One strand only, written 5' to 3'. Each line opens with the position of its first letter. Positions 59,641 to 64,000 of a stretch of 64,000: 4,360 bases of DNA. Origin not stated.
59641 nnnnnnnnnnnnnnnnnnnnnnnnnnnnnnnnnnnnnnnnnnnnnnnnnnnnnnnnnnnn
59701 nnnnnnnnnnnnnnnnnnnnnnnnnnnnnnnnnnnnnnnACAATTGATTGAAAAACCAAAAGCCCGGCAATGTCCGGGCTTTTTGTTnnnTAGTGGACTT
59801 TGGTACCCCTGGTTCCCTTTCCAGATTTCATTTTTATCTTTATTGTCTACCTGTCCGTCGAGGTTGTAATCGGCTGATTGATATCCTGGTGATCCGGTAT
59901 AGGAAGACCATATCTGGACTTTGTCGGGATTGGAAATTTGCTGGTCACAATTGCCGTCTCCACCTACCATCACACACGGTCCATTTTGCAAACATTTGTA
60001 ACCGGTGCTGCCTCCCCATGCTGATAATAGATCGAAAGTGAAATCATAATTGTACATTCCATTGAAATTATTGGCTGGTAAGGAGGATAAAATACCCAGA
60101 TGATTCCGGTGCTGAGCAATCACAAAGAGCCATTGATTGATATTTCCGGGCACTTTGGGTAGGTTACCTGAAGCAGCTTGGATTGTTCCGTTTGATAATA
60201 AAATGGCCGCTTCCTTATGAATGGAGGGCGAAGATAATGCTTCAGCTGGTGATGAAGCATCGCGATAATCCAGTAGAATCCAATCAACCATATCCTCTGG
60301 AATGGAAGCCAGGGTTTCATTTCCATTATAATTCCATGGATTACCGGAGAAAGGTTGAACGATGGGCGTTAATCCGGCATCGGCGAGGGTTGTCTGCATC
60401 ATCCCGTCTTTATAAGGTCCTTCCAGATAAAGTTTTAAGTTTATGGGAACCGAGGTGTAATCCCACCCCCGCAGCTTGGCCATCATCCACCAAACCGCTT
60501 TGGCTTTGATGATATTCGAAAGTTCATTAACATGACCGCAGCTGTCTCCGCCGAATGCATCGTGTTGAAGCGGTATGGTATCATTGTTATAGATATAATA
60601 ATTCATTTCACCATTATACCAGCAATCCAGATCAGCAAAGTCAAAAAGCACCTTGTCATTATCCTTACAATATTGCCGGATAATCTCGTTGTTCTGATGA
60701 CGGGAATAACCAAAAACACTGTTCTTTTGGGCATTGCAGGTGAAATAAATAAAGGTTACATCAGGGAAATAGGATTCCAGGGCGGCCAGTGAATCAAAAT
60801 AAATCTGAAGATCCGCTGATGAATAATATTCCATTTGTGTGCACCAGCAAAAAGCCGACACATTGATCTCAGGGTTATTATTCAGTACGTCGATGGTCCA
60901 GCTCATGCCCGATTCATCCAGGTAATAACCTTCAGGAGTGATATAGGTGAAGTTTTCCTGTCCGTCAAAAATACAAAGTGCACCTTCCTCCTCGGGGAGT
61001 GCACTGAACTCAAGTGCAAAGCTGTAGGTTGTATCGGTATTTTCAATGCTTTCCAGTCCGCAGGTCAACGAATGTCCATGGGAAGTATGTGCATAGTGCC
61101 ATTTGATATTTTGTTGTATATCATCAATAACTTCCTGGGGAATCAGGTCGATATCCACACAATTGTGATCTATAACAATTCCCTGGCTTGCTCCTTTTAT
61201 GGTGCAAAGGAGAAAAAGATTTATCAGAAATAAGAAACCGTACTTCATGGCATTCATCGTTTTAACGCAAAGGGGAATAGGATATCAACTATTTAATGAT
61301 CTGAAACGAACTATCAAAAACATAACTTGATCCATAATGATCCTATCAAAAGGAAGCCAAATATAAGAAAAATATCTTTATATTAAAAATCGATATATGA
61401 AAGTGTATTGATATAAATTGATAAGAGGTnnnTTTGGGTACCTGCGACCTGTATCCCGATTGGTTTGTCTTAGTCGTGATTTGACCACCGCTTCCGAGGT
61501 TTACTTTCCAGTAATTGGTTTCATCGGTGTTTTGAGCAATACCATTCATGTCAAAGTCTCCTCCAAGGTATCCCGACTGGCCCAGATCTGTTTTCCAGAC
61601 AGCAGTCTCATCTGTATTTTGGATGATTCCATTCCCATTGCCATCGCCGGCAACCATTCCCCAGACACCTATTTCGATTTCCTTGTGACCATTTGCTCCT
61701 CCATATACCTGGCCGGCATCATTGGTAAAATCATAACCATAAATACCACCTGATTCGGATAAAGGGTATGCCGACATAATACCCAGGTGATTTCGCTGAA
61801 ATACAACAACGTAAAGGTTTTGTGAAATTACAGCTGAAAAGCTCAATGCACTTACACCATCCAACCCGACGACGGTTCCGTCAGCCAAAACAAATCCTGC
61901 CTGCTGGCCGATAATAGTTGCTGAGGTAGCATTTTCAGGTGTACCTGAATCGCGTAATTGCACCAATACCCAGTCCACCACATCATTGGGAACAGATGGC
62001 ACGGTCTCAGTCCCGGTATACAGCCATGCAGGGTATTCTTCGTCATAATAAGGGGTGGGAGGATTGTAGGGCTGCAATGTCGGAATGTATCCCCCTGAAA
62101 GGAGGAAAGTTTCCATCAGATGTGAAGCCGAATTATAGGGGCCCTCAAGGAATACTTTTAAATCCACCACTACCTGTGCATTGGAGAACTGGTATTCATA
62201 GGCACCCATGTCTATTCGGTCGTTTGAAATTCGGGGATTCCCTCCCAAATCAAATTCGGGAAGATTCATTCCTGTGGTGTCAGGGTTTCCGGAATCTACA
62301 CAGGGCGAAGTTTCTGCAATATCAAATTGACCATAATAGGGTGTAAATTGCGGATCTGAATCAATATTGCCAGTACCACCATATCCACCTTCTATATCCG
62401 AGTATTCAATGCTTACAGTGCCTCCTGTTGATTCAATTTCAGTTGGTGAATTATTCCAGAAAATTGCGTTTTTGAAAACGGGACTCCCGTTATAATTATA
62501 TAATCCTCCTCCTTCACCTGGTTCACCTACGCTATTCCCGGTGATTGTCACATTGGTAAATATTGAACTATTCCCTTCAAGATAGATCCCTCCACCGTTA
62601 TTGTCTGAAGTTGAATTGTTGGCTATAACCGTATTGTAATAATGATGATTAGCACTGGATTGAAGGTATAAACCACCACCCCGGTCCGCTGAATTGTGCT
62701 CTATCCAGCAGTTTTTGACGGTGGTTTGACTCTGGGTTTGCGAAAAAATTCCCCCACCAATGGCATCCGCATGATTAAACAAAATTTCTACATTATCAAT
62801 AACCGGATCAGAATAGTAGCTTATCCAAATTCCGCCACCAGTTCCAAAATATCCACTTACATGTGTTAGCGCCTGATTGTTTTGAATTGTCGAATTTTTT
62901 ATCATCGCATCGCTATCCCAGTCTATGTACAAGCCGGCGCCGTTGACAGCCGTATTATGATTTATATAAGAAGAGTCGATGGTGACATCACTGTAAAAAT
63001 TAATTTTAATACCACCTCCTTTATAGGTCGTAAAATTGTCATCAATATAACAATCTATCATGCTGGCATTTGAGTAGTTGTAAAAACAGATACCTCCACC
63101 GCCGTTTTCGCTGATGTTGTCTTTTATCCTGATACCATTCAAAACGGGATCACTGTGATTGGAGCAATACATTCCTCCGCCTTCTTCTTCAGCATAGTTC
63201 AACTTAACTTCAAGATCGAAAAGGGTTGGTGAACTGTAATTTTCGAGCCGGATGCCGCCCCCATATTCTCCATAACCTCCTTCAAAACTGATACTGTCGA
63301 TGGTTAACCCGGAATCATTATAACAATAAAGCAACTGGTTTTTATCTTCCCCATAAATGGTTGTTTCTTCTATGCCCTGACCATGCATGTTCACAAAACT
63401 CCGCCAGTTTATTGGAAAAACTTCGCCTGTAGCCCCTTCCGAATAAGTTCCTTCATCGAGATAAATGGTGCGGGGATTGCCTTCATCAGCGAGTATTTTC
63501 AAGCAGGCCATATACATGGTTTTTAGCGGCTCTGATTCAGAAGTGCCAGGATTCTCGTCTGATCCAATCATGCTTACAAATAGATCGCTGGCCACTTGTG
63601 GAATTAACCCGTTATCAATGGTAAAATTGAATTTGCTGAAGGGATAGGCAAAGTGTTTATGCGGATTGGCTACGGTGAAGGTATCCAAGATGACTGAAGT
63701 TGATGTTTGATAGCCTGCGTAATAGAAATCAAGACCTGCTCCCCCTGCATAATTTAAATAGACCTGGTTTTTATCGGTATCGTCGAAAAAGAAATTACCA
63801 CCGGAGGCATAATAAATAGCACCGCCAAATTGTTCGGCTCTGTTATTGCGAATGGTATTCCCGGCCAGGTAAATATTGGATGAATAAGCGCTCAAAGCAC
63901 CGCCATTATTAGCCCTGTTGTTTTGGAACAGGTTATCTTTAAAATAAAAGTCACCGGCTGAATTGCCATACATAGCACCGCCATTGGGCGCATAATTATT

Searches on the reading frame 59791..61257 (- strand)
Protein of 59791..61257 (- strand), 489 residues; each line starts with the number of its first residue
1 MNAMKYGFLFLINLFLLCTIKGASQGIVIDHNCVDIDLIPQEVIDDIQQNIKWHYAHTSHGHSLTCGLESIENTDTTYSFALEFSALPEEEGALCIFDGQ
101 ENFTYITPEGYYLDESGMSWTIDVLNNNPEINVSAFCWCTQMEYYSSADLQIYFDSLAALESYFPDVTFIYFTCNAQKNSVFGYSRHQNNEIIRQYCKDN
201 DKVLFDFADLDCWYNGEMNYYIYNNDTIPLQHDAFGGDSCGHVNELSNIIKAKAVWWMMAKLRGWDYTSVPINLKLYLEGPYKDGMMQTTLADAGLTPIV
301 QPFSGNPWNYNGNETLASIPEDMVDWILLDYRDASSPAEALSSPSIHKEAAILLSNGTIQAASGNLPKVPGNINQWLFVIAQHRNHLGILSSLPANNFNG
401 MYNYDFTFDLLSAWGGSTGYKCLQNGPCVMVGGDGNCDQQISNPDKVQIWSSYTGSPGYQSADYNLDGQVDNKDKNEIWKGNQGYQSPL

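Call 16: search_protein_families(library=pfam, proteins=[window:59791-61257:-], max_evalue=0.01)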
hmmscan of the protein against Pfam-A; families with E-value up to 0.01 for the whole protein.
window:59791-61257:- (489 aa): 0 families

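Call 44: find_encoding_contigs(protein=window:59791-61257:-, flank=10000, max_places=3)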
Protein window:59791-61257:- (489 aa): no gene with exactly this product is on record in the collection.

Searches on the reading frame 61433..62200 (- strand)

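Call 5: search_protein_families(library=pfam, proteins=[window:61433-62200:-], max_evalue=1)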
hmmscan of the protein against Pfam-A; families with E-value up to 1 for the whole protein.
window:61433-62200:- (256 aa): 1 family
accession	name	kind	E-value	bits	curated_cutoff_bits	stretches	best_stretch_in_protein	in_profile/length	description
PF08561.15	Ribosomal_L37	-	0.25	11.9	21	1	52-65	28-41/89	Mitochondrial ribosomal protein L37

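Call 6: search_protein_families(library=ncbifam, proteins=[window:61433-62200:-], max_evalue=1)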
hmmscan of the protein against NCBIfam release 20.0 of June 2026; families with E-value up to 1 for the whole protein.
window:61433-62200:- (256 aa): 0 families

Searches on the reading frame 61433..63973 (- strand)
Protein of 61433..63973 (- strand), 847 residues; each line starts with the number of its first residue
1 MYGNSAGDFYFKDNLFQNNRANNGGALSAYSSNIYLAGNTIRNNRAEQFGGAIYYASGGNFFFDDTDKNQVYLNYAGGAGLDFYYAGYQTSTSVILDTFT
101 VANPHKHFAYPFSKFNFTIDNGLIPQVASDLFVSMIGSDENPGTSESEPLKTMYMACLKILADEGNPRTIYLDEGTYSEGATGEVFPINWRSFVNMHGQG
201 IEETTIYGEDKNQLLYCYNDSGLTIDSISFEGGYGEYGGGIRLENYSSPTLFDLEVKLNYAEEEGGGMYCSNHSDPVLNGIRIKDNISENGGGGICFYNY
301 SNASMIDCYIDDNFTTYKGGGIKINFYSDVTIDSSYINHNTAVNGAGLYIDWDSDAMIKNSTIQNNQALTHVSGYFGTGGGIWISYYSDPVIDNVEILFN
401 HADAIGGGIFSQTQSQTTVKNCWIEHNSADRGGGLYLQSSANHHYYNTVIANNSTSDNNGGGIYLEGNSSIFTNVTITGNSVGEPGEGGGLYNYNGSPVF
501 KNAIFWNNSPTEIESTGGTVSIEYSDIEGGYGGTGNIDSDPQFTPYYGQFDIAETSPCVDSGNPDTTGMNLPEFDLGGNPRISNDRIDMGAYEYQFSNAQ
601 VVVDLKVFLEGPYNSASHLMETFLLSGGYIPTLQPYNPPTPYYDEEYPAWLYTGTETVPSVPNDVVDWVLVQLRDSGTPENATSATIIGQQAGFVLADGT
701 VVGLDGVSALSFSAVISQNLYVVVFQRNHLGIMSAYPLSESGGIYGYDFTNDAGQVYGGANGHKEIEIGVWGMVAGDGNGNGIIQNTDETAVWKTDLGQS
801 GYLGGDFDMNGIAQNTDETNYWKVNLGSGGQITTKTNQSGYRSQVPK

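Call 16: search_protein_families(library=pfam, proteins=[window:61433-63973:-], max_evalue=0.01)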
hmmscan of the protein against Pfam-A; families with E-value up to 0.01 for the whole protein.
window:61433-63973:- (847 aa): 2 families
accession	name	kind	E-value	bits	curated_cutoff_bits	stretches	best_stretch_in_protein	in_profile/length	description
PF13229.12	Beta_helix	-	1.2e-31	109.9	25.9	5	286-442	17-149/158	Right handed beta helix region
PF02415.23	Chlam_PMP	-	2.5e-07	30.7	20.6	0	15-29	3-18/19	Chlamydia polymorphic membrane protein (Chlamydia_PMP) repeat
